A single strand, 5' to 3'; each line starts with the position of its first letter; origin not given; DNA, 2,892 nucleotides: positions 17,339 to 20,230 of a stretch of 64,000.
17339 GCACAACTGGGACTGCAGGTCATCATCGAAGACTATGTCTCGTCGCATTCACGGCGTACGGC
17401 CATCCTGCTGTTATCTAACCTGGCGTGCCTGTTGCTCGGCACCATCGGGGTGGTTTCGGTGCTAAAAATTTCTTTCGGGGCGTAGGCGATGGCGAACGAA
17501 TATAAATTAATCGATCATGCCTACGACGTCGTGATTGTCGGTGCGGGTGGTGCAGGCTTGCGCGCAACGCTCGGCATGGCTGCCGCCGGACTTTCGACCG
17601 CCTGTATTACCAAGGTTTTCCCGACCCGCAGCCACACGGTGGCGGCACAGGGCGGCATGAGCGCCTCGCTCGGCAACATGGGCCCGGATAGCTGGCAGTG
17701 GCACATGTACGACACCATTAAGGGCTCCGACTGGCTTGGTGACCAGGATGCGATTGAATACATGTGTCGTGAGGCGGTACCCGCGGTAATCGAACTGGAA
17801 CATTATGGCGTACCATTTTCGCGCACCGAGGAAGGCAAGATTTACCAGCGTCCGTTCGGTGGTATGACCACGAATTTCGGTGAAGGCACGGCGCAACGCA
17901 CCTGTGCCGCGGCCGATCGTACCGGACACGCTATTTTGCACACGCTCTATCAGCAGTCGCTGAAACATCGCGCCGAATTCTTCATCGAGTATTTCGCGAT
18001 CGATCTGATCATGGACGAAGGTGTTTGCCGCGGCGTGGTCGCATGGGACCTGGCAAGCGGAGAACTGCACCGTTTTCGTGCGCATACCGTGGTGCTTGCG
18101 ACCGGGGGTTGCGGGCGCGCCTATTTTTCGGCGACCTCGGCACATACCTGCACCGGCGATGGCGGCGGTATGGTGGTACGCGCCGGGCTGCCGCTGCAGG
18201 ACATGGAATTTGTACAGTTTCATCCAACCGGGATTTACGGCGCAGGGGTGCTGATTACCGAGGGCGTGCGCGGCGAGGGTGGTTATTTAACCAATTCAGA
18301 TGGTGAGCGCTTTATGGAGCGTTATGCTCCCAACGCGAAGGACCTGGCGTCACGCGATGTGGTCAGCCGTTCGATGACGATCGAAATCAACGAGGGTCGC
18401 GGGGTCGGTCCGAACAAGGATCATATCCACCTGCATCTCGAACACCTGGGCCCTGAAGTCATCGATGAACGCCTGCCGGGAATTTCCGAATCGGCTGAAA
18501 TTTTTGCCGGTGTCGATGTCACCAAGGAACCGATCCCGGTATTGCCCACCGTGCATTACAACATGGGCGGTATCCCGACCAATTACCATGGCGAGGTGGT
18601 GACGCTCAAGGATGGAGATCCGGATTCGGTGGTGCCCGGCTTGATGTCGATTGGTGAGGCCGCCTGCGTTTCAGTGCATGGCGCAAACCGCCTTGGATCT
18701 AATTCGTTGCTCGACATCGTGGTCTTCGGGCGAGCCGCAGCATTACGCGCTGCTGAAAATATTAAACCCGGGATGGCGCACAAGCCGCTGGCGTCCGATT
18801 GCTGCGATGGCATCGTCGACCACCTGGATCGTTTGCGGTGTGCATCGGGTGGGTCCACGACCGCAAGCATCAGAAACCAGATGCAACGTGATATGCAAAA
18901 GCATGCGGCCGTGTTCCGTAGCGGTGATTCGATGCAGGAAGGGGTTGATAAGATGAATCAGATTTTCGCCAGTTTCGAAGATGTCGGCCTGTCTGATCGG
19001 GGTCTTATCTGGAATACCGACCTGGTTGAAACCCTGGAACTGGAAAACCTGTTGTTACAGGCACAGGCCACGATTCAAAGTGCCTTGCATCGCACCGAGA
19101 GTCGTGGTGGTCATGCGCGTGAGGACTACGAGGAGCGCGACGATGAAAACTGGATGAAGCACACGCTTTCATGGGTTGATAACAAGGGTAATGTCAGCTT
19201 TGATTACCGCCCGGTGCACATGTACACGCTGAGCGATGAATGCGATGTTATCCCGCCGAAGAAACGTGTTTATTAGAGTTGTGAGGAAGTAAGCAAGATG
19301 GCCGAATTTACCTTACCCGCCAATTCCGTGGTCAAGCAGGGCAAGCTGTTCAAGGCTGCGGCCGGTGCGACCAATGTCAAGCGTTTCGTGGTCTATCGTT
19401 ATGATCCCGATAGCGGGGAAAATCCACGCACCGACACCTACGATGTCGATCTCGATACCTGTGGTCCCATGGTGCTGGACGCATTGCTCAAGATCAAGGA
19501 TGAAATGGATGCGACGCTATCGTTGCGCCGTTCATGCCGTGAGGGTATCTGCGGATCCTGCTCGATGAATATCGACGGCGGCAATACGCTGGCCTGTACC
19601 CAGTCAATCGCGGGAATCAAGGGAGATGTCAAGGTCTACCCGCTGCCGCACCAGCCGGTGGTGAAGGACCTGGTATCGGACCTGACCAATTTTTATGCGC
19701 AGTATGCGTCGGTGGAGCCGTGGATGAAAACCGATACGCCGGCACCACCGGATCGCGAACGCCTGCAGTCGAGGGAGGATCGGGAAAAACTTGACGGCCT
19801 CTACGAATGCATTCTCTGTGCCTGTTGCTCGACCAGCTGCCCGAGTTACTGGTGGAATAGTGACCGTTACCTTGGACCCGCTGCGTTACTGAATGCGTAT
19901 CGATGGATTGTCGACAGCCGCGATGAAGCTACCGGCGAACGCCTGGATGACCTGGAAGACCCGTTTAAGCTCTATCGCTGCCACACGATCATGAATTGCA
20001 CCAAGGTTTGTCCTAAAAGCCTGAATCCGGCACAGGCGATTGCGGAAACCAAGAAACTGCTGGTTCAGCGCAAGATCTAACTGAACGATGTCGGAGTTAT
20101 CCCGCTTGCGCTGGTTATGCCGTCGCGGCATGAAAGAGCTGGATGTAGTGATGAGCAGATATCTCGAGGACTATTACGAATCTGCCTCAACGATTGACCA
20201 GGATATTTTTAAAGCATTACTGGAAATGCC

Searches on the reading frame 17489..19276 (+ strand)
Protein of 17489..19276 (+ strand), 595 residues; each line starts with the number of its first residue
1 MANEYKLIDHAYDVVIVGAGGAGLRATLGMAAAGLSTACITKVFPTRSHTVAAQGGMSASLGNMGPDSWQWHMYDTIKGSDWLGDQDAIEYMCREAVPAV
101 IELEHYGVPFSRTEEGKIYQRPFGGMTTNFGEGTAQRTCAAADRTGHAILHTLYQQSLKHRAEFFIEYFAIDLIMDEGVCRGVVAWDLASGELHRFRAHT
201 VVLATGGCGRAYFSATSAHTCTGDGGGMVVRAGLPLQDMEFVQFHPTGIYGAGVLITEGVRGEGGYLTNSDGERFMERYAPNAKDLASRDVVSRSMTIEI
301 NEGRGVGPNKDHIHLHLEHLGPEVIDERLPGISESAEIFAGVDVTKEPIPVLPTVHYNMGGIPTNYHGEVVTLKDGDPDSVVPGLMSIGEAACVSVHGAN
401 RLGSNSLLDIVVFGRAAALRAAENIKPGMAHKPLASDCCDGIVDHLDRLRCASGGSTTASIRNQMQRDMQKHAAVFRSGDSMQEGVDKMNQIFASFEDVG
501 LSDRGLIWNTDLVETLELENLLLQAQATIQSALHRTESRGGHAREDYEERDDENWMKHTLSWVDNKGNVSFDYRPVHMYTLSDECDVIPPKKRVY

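Call 35: search_protein_families(library=ncbifam, max_evalue=1e-20, proteins=[window:17489-19276:+])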
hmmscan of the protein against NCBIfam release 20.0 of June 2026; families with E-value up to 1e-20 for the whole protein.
window:17489-19276:+ (595 aa): 26 families (the best 25 are shown)
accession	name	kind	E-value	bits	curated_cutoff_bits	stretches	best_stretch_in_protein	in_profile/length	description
TIGR01816.1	sdhA_forward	equivalog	2.3e-296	983.7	727.35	1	10-595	1-584/584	succinate dehydrogenase flavoprotein subunit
TIGR01812.1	sdhA_frdA_Gneg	subfamily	6.9e-246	817.2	567.3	1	13-595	1-568/568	succinate dehydrogenase or fumarate reductase, flavoprotein subunit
NF004724.0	PRK06069.1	subfamily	1.5e-187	624.3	826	1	11-579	5-568/577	succinate dehydrogenase/fumarate reductase flavoprotein subunit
NF004613.0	PRK05945.1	equivalog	5.4e-187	622.9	824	1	11-580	3-567/575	succinate dehydrogenase/fumarate reductase flavoprotein subunit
NF006686.0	PRK09231.1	equivalog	3.9e-164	547.4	854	1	12-595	6-581/598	fumarate reductase (quinol) flavoprotein subunit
TIGR01176.1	fum_red_Fp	equivalog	3.9e-159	531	932.7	1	12-595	4-579/580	fumarate reductase (quinol) flavoprotein subunit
NF005037.0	PRK06452.1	equivalog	2.8e-147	491.7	862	1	11-584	5-562/566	succinate dehydrogenase flavoprotein subunit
NF006383.0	PRK08626.1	equivalog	5.3e-140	467.7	663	1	12-593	6-596/657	fumarate reductase flavoprotein subunit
NF042982.1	MFR_Fp_SdhA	equivalog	4.9e-138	461.2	1100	1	11-578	47-603/612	8-methylmenaquinol:fumarate reductase flavoprotein subunit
NF004900.0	PRK06263.1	equivalog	9.3e-123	410.7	718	1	12-560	8-533/546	fumarate reductase (CoM/CoB) subunit TfrA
NF005866.0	PRK07803.1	equivalog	1.4e-117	393.5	819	2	7-282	4-290/631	fumarate reductase/succinate dehydrogenase flavoprotein subunit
TIGR00551.1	nadB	equivalog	1.4e-103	347.2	452.75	1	11-547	2-488/489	L-aspartate oxidase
NF006392.0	PRK08641.1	equivalog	3.1e-103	346.4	855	1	13-595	5-579/593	succinate dehydrogenase flavoprotein subunit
NF005636.0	PRK07395.1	subfamily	5e-101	338.7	723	1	8-560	9-546/560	L-aspartate oxidase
NF005867.0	PRK07804.1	equivalog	6.2e-100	335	639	1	10-571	17-539/548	L-aspartate oxidase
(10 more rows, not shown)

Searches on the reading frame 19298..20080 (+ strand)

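Call 35: search_protein_families(library=ncbifam, max_evalue=1e-20, proteins=[window:19298-20080:+])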
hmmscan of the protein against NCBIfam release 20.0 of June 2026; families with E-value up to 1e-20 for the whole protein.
window:19298-20080:+ (260 aa): 11 families
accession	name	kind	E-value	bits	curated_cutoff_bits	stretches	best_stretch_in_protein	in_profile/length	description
NF004616.0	PRK05950.1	subfamily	4.6e-111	369.7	228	1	26-259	4-237/238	succinate dehydrogenase iron-sulfur subunit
NF009225.0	PRK12575.1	subfamily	5.6e-99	330.3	443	1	30-259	7-234/235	succinate dehydrogenase/fumarate reductase iron-sulfur subunit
TIGR00384.1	dhsB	subfamily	3.7e-80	268.5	88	1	32-252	1-222/222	succinate dehydrogenase and fumarate reductase iron-sulfur protein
NF009226.0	PRK12576.1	equivalog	4e-54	184.1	344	1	29-253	11-235/317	succinate dehydrogenase/fumarate reductase iron-sulfur subunit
NF009227.0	PRK12577.1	equivalog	6.2e-53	179.6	349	1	40-259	13-242/330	succinate dehydrogenase/fumarate reductase iron-sulfur subunit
NF009051.0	PRK12385.1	equivalog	1.6e-49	168.5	333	1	27-252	6-229/244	succinate dehydrogenase/fumarate reductase iron-sulfur subunit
NF004898.0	PRK06259.1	equivalog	2.9e-37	128.4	385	1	34-254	10-215/488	fumarate reductase (CoM/CoB) subunit TfrB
NF010071.0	PRK13552.1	equivalog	1.1e-36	126.3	264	1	30-257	7-237/241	fumarate reductase iron-sulfur subunit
NF006391.0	PRK08640.1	equivalog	6.3e-30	103.9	244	1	71-253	55-237/254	succinate dehydrogenase iron-sulfur subunit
NF042952.1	MFR_FeS_SdhB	equivalog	2.3e-26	92.6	600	1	33-257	6-233/320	8-methylmenaquinol:fumarate reductase iron-sulfur subunit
NF009052.0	PRK12386.1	equivalog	1.5e-25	89.8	256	1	28-244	5-219/255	succinate dehydrogenase/fumarate reductase iron-sulfur subunit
